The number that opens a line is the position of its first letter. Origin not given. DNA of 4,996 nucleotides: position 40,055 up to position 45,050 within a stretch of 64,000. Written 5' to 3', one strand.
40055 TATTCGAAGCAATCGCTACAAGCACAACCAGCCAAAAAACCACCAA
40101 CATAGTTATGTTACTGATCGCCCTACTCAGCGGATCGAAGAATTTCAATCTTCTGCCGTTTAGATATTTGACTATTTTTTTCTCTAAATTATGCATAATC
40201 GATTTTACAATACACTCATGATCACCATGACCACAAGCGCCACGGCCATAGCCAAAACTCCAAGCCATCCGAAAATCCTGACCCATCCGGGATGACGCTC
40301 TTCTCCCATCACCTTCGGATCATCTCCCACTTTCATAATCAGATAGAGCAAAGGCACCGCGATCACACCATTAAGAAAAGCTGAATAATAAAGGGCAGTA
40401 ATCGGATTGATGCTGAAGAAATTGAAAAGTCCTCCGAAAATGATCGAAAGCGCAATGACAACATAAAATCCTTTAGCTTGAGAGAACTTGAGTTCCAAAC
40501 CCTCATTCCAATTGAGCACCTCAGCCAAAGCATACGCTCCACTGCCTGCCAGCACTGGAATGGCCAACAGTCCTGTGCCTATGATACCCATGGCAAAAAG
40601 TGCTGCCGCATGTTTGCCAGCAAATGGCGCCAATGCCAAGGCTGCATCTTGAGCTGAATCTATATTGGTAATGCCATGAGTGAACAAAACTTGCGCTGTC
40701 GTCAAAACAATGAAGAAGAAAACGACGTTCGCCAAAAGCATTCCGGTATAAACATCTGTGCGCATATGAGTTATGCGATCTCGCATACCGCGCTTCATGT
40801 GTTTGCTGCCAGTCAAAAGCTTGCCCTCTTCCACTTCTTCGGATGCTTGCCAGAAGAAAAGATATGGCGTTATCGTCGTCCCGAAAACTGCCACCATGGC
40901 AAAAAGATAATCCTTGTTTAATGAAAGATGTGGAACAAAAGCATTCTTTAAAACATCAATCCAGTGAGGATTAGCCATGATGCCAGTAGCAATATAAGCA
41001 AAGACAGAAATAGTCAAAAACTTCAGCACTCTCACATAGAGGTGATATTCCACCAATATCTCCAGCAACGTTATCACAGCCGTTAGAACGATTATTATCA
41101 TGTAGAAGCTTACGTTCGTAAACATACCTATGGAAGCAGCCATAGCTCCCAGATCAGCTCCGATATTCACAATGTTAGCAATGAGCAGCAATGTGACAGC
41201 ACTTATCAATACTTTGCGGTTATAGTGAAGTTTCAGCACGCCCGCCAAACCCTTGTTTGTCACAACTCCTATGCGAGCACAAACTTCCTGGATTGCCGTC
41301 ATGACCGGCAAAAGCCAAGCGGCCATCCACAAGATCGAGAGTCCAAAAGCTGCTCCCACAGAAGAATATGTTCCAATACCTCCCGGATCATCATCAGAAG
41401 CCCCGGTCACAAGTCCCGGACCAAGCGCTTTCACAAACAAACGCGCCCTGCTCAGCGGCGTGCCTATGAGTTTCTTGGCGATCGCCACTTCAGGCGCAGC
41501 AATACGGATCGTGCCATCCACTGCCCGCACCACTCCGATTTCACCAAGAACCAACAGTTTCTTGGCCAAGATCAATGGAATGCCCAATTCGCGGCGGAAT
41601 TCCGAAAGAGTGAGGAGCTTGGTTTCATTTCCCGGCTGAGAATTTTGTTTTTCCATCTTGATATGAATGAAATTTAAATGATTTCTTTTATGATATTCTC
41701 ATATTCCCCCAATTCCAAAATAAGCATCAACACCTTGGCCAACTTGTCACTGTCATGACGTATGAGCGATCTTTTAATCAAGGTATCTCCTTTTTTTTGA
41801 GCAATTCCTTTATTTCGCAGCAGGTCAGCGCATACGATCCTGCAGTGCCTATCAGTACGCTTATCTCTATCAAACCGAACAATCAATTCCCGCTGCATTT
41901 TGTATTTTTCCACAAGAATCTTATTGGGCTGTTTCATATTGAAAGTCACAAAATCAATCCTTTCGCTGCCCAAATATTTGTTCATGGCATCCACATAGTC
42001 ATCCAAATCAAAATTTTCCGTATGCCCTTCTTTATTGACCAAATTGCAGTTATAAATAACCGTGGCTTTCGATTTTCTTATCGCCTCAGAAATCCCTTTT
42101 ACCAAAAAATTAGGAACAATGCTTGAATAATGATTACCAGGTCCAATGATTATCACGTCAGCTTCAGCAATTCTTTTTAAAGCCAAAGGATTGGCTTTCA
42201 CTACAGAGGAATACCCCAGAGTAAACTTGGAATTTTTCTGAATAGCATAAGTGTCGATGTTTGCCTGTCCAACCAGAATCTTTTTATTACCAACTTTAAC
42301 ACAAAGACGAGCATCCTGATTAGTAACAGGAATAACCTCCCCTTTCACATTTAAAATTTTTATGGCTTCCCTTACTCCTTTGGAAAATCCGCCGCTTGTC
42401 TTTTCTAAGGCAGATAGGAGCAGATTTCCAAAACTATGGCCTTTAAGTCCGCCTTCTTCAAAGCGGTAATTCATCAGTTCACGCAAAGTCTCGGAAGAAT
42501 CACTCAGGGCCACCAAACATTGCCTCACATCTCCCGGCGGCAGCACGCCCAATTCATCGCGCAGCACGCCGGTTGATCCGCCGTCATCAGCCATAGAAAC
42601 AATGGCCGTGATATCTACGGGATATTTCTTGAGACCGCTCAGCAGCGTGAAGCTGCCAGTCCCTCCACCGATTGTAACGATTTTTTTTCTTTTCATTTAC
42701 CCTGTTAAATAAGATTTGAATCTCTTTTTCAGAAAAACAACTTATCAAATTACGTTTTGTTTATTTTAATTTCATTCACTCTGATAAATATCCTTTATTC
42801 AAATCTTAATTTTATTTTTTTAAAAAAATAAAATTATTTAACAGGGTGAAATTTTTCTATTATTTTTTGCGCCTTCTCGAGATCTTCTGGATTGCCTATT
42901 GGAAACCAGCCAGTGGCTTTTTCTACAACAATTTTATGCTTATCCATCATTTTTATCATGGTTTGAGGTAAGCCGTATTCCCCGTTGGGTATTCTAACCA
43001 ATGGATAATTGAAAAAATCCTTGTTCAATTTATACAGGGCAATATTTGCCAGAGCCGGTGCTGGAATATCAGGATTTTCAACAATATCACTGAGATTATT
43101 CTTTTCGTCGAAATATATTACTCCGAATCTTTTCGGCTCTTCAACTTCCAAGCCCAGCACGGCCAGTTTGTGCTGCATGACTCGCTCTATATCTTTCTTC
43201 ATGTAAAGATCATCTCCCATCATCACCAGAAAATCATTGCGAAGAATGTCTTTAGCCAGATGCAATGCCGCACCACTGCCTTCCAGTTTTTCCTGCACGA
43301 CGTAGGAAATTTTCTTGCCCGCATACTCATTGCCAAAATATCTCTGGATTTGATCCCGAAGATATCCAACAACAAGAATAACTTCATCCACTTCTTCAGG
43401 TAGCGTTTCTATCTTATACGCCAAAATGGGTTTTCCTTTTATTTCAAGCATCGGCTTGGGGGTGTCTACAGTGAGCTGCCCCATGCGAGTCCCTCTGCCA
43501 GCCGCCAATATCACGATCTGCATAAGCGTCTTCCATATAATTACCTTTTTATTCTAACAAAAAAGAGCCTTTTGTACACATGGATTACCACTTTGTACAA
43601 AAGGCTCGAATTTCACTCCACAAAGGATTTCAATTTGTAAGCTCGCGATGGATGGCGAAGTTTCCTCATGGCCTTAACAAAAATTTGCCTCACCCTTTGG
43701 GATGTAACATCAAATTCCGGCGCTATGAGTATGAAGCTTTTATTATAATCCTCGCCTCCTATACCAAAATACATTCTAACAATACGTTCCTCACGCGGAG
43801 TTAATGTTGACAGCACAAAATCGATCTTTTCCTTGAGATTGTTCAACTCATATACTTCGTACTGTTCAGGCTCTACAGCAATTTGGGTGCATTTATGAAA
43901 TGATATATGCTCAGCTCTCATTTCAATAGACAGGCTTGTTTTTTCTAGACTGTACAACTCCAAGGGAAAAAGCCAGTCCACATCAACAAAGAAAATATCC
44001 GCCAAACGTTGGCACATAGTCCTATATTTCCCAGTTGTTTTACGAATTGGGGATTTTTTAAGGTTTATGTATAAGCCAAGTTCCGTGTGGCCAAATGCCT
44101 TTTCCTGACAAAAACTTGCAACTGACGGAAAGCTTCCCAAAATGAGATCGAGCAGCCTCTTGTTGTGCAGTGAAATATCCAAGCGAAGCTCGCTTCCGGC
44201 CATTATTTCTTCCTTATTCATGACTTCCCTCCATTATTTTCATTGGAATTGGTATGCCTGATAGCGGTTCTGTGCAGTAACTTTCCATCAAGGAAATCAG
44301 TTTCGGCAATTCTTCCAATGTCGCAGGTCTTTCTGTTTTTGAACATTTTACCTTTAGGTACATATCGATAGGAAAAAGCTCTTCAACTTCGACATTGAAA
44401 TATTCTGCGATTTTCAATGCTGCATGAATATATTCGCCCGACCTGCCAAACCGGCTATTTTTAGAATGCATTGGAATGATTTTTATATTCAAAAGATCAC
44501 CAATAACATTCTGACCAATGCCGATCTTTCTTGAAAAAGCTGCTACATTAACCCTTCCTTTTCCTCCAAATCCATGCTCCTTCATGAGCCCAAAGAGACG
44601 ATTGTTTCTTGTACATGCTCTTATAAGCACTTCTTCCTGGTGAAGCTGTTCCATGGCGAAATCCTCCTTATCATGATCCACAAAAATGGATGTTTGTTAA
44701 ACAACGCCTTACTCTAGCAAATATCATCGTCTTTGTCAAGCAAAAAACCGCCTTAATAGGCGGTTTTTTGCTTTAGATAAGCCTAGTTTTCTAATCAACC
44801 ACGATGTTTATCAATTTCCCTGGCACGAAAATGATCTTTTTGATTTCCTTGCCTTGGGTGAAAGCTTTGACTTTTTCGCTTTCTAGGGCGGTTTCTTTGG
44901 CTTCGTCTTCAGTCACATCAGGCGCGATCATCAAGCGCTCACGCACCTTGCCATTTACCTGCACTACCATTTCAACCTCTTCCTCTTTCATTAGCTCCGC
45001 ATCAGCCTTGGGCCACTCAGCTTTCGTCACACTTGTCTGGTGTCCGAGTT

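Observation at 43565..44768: Self-contained two-gene regulatory module: XRE-type HTH protein plus a protein with only sigma-70 region 4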

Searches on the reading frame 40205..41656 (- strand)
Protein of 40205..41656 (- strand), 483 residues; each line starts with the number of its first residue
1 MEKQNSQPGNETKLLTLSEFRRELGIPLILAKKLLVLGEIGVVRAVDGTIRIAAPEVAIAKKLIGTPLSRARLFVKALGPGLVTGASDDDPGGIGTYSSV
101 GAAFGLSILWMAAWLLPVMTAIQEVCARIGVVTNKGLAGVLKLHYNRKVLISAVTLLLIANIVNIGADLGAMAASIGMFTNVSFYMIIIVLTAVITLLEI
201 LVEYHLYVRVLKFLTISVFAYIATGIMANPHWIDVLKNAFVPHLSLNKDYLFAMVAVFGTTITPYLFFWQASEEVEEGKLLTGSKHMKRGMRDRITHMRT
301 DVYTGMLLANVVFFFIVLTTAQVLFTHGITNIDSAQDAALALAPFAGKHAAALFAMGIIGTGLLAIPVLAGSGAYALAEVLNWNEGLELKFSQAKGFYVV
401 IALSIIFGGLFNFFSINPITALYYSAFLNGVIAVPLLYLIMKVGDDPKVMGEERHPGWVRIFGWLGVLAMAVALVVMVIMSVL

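Call 75: search_protein_families(library=pfam, proteins=[window:40205-41656:-], max_evalue=0.00001)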
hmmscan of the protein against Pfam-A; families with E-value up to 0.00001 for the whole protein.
window:40205-41656:- (483 aa): 1 family
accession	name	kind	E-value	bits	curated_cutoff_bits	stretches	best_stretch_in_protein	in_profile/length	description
PF01566.24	Nramp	-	2.5e-73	247.6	29.8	1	95-453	2-353/357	Natural resistance-associated macrophage protein-like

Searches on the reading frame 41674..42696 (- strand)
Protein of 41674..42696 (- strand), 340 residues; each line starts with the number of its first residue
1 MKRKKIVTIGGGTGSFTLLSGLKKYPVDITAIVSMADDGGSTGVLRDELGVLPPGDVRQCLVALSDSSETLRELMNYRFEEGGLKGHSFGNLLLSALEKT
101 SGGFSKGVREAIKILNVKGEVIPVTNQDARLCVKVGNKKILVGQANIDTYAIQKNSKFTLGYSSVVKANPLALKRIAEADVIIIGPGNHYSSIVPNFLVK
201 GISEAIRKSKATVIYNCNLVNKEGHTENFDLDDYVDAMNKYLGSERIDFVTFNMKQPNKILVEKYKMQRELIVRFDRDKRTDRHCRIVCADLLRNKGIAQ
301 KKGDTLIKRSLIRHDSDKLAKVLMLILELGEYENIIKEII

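Call 3: search_protein_families(library=pfam, proteins=[window:41674-42696:-], max_evalue=1)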
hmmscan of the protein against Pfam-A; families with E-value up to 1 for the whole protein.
window:41674-42696:- (340 aa): 2 families
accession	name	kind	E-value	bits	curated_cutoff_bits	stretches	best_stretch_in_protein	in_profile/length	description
PF01933.23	CofD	-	1e-88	297.7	30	1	6-293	1-290/290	2-phospho-L-lactate transferase CofD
PF07082.17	DUF1350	-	0.072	12.8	27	1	227-279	124-175/250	Protein of unknown function (DUF1350)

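Call 89: search_protein_families(library=ncbifam, proteins=[window:41674-42696:-], max_evalue=1e-10)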
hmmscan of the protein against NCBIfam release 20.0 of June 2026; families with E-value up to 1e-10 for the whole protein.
window:41674-42696:- (340 aa): 2 families
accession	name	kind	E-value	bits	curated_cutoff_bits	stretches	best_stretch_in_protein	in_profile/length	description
TIGR01826.1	CofD_related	subfamily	1.7e-88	297.1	196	1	6-327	1-309/310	uridine diphosphate-N-acetylglucosamine-binding protein YvcK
TIGR04357.1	CofD_rel_GAK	hypoth_equivalog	3.7e-24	85.8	340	1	84-266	133-324/368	GAK system CofD-like protein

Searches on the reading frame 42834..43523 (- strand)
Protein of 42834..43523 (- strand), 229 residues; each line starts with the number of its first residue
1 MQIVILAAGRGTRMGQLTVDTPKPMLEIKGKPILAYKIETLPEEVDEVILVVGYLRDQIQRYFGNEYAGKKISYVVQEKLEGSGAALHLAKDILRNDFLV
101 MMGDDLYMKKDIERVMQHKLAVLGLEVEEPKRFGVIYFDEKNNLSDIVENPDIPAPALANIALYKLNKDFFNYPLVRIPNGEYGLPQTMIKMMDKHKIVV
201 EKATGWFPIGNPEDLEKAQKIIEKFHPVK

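Call 3: search_protein_families(library=pfam, proteins=[window:42834-43523:-], max_evalue=1)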
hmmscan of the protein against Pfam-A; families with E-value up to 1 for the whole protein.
window:42834-43523:- (229 aa): 6 families
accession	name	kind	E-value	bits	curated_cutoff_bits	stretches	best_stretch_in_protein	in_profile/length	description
PF00483.29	NTP_transferase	-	2.3e-29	103.1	21.2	1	4-223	3-243/245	Nucleotidyl transferase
PF12804.13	NTP_transf_3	-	8.9e-13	49.2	27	1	4-112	2-103/160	MobA-like NTP transferase domain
PF01128.25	IspD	-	1.4e-06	28.7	27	1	2-56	2-55/221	2-C-methyl-D-erythritol 4-phosphate cytidylyltransferase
PF20202.4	DUF6564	-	0.00011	22.4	25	1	34-144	18-139/230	Domain of unknown function (DUF6564)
PF00535.33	Glycos_transf_2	-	0.0065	16.9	23.3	1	55-117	37-101/168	Glycosyl transferase family 2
PF07355.17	GRDB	-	0.11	12.3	22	1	107-219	141-249/347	Glycine/sarcosine/betaine reductase selenoprotein B (GRDB)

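Call 89: search_protein_families(library=ncbifam, proteins=[window:42834-43523:-], max_evalue=1e-10)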
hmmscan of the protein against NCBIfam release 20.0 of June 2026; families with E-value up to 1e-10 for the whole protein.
window:42834-43523:- (229 aa): 22 families
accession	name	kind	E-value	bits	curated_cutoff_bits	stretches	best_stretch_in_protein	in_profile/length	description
TIGR03992.1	Arch_glmU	subfamily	2.8e-50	171.3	292.1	1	1-221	1-226/393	bifunctional sugar-1-phosphate nucleotidylyltransferase/acetyltransferase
NF041313.1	UDPGP_AglF_Halo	equivalog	4.3e-40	137.6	400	1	1-220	1-232/234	UTP--glucose-1-phosphate uridylyltransferase AglF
NF041173.1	Sug_nt_acttase_Thmprot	equivalog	8.7e-39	133.6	600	1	1-221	1-226/405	bifunctional sugar-1-phosphate nucleotidylyltransferase/acetyltransferase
TIGR01208.1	rmlA_long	equivalog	1.4e-32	113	320.25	1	4-222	3-234/353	glucose-1-phosphate thymidylyltransferase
NF049965.1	GlMnHpPGnyltfHddC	equivalog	3.4e-26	92.3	300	1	1-173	1-174/221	D-glycero-D-manno-heptose 1-phosphate guanosyltransferase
NF052502.1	man1P_GTase_Rv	exception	5.1e-21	74.9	440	1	2-181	2-190/352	mannose-1-phosphate guanylyltransferase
TIGR01173.1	glmU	equivalog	2e-20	73.1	366.85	1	1-154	1-156/452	bifunctional UDP-N-acetylglucosamine diphosphorylase/glucosamine-1-phosphate N-acetyltransferase GlmU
NF045761.1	NAMPUrTaseMurU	equivalog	2.3e-20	73.5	250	1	1-220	1-225/226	N-acetylmuramate alpha-1-phosphate uridylyltransferase MurU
TIGR01207.1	rmlA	equivalog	7.6e-18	64.6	360.65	1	4-223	3-237/286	glucose-1-phosphate thymidylyltransferase RfbA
NF041135.1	IPPtranDIPPsyn_Thcocales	equivalog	1.1e-17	64.2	580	1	1-119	1-116/419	bifunctional L-myo-inositol-1-phosphate cytidylyltransferase/CDP-L-myo-inositol myo-inositolphosphotransferase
NF010933.0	PRK14353.1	equivalog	1.6e-17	63.3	505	1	3-153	8-162/453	bifunctional UDP-N-acetylglucosamine diphosphorylase/glucosamine-1-phosphate N-acetyltransferase GlmU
NF010939.0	PRK14359.1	equivalog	1.8e-16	59.8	592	1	2-180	4-184/430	bifunctional UDP-N-acetylglucosamine diphosphorylase/glucosamine-1-phosphate N-acetyltransferase GlmU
NF010934.1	PRK14354.1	equivalog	2.8e-16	59.1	450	1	3-156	2-158/447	bifunctional UDP-N-acetylglucosamine diphosphorylase/glucosamine-1-phosphate N-acetyltransferase GlmU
TIGR01099.1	galU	equivalog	1.7e-15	57.3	326.8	0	2-67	3-69/261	UTP--glucose-1-phosphate uridylyltransferase GalU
NF010936.0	PRK14356.1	equivalog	5.5e-15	55.2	666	1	4-178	9-191/456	bifunctional UDP-N-acetylglucosamine diphosphorylase/glucosamine-1-phosphate N-acetyltransferase GlmU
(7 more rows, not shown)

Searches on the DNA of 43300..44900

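Call 93: search_rna_families(source=window, start=43300, end=44900, threshold=evalue, max_evalue=1)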
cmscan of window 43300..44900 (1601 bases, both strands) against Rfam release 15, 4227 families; matches with E-value up to 1: 16.
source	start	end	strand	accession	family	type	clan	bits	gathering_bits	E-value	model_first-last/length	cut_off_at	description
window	44683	44774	+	RF00125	IS128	Gene; sRNA;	-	30.2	80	0.00085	120-200/209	no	IS128 RNA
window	44681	44771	+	RF00512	Leu_leader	Cis-reg; leader;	-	27.2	50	0.0047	1-148/148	no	Leucine operon leader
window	44734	44842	-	RF02053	STnc430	Gene; sRNA;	-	26.5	47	0.14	1-162/162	no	Enterobacterial sRNA STnc430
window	44682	44772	+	RF00106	RNAI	Gene; antisense;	-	26.4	47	0.024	1-102/102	no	RNAI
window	44684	44777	+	RF01772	rnk_pseudo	Cis-reg; leader;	-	26.4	55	0.072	1-108/108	no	Pseudomonas rnk leader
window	44738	44796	-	RF01859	Phe_leader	Cis-reg; leader;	-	26.2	55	0.1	1-125/125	no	Phenylalanine leader peptide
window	44739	44819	-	RF00106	RNAI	Gene; antisense;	-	25.1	47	0.049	1-102/102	no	RNAI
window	44693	44772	+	RF02891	AgrB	Gene; antisense;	-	25.1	40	0.16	1-84/84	no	ArsR-gov region gene B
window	44739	44879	-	RF01408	sraL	Gene; sRNA;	-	24.9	39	0.0048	1-142/142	no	sraL Hfq binding RNA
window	44693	44773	+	RF01859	Phe_leader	Cis-reg; leader;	-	24.8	55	0.21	1-125/125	no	Phenylalanine leader peptide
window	44692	44775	+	RF02059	STnc50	Gene; sRNA;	-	24.4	55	0.24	1-84/84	no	Salmonella enterica sRNA STnc40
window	44739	44794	-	RF02891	AgrB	Gene; antisense;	-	23.9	40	0.29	1-84/84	no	ArsR-gov region gene B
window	44739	44774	-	RF00125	IS128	Gene; sRNA;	-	23.4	80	0.039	162-198/209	no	IS128 RNA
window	43512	43607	+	RF02822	Srn266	Gene; sRNA;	-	22.5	63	0.87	1-112/112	no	Streptococcus RNA 266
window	44625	44771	+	RF00126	ryfA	Gene; sRNA;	-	16.5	80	0.17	1-296/296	no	ryfA RNA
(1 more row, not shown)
